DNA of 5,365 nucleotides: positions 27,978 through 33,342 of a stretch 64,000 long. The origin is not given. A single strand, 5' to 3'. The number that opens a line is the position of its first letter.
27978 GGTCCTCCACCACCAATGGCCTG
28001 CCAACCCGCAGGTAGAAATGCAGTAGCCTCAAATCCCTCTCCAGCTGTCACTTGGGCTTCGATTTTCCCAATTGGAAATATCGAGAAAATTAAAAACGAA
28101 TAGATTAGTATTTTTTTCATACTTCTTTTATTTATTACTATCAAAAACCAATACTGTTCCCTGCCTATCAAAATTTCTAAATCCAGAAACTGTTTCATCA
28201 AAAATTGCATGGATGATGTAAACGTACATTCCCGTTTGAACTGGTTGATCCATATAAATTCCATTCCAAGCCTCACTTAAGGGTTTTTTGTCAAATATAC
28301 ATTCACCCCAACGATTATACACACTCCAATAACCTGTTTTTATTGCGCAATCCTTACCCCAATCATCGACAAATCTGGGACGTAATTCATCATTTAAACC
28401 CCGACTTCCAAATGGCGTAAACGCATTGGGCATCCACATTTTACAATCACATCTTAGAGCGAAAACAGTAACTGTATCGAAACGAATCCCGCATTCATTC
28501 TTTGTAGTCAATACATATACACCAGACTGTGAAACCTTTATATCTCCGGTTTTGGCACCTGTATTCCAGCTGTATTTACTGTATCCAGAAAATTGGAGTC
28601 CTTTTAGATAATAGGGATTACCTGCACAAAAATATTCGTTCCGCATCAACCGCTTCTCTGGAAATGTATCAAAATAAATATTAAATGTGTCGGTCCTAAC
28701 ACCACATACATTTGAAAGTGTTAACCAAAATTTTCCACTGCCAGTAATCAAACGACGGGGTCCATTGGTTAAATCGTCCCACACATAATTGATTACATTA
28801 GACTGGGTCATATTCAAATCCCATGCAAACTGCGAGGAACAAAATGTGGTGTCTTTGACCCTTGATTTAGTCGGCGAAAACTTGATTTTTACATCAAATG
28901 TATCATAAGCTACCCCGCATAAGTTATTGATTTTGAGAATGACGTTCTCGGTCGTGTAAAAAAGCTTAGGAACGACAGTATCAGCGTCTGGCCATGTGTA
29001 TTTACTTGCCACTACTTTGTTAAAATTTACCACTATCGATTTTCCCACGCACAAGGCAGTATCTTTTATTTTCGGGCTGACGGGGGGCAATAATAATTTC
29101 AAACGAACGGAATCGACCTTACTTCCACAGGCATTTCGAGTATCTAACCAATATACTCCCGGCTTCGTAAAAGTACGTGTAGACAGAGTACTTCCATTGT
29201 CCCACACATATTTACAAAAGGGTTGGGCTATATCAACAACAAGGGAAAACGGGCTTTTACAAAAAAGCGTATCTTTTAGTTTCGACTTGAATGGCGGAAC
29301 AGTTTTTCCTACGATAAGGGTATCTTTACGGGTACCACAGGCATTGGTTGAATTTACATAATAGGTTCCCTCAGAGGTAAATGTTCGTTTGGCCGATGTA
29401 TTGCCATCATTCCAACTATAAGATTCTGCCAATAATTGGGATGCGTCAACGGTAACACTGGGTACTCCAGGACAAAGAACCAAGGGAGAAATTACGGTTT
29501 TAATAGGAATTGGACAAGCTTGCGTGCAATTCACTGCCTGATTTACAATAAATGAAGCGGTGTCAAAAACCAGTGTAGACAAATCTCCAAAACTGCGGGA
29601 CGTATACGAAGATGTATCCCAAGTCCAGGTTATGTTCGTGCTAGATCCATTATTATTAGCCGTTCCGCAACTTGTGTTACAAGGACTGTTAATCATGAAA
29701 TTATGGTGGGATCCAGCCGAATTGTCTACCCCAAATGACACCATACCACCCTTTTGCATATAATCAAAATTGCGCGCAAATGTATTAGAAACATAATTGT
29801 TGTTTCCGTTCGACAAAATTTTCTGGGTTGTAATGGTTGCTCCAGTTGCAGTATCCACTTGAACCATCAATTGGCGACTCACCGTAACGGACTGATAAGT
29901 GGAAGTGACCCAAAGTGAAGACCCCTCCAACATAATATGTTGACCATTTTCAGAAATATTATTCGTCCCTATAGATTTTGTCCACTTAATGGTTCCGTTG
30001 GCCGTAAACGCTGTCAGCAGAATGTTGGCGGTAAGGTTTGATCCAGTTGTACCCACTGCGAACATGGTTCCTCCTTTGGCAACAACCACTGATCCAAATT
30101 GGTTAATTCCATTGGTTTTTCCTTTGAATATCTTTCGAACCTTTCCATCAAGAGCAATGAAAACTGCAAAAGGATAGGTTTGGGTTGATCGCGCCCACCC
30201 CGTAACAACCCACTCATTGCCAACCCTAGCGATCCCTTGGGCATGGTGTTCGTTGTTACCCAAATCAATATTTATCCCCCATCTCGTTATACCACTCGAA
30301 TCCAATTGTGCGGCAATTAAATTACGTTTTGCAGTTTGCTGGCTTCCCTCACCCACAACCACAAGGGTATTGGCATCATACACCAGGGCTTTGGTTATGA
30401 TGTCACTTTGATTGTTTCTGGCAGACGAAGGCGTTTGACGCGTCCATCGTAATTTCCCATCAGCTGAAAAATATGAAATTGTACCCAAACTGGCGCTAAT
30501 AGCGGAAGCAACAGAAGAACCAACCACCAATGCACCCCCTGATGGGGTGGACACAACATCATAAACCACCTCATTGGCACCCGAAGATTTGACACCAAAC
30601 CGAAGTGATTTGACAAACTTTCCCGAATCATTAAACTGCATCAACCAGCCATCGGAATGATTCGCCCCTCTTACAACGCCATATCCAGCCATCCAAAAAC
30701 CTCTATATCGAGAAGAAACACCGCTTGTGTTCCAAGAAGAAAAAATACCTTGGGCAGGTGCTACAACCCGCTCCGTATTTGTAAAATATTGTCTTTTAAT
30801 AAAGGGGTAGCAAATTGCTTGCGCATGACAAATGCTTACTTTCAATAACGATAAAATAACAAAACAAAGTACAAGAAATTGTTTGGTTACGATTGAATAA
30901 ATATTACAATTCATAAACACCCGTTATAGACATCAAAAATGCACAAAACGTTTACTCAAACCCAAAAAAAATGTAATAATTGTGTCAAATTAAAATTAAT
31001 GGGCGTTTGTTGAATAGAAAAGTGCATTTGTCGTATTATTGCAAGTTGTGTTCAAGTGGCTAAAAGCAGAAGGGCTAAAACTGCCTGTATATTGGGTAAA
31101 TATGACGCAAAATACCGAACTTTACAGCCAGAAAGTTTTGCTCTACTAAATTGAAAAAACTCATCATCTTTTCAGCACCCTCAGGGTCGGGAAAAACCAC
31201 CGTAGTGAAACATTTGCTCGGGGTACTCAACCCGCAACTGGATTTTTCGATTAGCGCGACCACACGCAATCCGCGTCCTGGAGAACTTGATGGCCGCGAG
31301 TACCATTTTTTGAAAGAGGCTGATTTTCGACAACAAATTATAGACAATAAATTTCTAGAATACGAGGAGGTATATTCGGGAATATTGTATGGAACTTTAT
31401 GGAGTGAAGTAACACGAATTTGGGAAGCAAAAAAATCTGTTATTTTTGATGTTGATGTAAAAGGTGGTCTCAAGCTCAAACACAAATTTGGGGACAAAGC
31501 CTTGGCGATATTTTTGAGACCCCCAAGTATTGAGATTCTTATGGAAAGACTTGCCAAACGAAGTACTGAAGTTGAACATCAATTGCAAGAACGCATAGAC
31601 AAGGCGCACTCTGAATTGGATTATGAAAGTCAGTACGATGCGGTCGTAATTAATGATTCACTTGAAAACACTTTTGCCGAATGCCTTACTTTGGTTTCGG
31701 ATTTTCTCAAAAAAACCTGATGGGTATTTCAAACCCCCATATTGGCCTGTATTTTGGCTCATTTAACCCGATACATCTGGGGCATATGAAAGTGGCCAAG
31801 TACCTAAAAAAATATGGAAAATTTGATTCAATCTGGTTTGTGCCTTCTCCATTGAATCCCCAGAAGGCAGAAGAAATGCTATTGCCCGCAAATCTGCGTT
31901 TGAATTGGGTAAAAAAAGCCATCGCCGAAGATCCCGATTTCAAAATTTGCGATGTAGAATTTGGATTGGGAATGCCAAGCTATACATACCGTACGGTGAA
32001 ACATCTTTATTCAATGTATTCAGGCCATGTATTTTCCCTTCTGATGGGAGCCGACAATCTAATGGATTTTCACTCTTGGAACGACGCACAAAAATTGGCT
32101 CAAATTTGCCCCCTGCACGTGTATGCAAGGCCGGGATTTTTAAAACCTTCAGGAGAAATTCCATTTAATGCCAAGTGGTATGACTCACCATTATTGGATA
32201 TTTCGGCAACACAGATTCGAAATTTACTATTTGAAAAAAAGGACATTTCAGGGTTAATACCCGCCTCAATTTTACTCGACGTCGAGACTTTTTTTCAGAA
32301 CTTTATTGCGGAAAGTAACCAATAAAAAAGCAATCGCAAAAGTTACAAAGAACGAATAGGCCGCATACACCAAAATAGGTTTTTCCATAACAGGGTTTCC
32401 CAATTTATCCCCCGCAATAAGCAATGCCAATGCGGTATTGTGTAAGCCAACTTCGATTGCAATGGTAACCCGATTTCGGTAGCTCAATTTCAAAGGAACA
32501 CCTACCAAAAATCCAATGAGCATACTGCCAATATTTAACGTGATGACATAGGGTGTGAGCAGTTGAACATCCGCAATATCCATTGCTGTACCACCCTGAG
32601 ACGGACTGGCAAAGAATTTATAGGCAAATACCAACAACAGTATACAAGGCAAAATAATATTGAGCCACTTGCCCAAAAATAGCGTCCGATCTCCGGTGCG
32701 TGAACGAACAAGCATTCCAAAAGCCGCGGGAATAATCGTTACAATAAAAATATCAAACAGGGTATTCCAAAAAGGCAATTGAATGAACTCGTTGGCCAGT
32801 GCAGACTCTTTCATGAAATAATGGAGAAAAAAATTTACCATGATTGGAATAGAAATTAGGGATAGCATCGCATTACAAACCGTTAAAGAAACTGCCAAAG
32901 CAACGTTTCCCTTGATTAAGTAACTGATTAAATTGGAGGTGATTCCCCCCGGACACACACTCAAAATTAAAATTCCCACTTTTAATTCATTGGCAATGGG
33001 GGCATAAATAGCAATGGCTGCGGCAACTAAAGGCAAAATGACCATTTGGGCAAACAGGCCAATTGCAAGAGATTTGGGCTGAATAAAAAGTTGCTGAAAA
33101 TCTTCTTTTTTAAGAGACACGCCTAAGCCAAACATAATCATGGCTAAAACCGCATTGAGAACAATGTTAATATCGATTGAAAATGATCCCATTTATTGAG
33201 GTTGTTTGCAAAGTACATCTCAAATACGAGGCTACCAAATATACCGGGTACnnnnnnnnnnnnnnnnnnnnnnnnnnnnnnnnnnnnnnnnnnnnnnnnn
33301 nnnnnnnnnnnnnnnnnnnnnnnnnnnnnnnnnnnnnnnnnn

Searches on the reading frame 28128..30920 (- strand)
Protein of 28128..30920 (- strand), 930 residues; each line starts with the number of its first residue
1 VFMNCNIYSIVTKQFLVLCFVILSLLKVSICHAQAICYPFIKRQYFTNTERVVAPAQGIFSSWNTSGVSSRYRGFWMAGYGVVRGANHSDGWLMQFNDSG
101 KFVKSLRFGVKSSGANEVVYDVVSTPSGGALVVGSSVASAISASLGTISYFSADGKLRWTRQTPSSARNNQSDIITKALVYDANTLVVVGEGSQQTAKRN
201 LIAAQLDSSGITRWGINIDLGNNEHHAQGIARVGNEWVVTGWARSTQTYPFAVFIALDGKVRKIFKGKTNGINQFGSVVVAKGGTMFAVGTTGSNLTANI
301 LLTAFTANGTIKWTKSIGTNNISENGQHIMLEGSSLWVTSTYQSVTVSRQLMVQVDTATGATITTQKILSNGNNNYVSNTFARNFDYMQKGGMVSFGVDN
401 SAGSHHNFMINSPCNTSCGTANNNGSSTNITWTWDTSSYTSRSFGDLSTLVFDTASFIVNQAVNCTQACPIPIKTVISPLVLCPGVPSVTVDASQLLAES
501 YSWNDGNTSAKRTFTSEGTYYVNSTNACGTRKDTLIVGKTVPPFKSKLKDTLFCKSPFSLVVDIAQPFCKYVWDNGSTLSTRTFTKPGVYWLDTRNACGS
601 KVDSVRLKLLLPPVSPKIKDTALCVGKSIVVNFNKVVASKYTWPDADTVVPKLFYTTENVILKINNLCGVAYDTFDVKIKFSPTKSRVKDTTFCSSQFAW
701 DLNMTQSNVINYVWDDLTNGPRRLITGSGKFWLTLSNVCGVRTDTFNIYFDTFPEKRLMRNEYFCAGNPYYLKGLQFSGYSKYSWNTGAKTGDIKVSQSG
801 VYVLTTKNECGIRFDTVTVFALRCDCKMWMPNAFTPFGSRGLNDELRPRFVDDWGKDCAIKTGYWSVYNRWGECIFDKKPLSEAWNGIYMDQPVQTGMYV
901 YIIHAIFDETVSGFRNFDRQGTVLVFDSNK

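Call 81: search_protein_families(library=pfam, proteins=[window:28128-30920:-], max_evalue=0.0001)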
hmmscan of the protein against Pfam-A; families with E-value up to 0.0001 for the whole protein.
window:28128-30920:- (930 aa): 1 family
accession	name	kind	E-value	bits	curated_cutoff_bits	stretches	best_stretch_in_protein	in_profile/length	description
PF13585.12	CHU_C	-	2.3e-08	34.5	27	1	830-905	3-72/86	CHU_C Type IX secretion signal domain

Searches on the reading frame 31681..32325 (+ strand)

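Call 81: search_protein_families(library=pfam, proteins=[window:31681-32325:+], max_evalue=0.0001)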
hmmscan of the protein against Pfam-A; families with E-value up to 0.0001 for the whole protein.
window:31681-32325:+ (214 aa): 1 family
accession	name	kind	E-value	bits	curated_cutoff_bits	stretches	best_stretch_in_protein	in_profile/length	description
PF01467.32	CTP_transf_like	-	7.5e-19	68.7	21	1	23-181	1-132/133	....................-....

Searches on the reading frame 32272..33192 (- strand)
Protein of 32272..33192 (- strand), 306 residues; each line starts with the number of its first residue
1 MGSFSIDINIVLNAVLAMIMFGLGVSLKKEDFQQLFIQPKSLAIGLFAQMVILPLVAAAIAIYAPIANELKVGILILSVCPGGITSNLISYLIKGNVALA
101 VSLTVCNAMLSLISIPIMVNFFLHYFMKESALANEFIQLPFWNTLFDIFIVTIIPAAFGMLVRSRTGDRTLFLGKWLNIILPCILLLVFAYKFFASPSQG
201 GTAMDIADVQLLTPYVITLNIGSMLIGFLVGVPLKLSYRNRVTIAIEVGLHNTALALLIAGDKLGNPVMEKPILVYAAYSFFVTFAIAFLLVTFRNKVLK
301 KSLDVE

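Call 81: search_protein_families(library=pfam, proteins=[window:32272-33192:-], max_evalue=0.0001)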
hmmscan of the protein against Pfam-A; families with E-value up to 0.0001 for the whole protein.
window:32272-33192:- (306 aa): 3 families
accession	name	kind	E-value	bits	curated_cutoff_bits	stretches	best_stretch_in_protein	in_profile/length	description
PF01758.21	SBF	-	5e-32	111.6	24.3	1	15-174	3-159/191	Sodium Bile acid symporter family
PF13593.11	SBF_like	-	1.6e-12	47.8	25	1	6-247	27-263/313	SBF-like CPA transporter family (DUF4137)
PF03547.23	Mem_trans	-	1.9e-05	23.9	25.7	0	8-118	233-342/343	Membrane transport protein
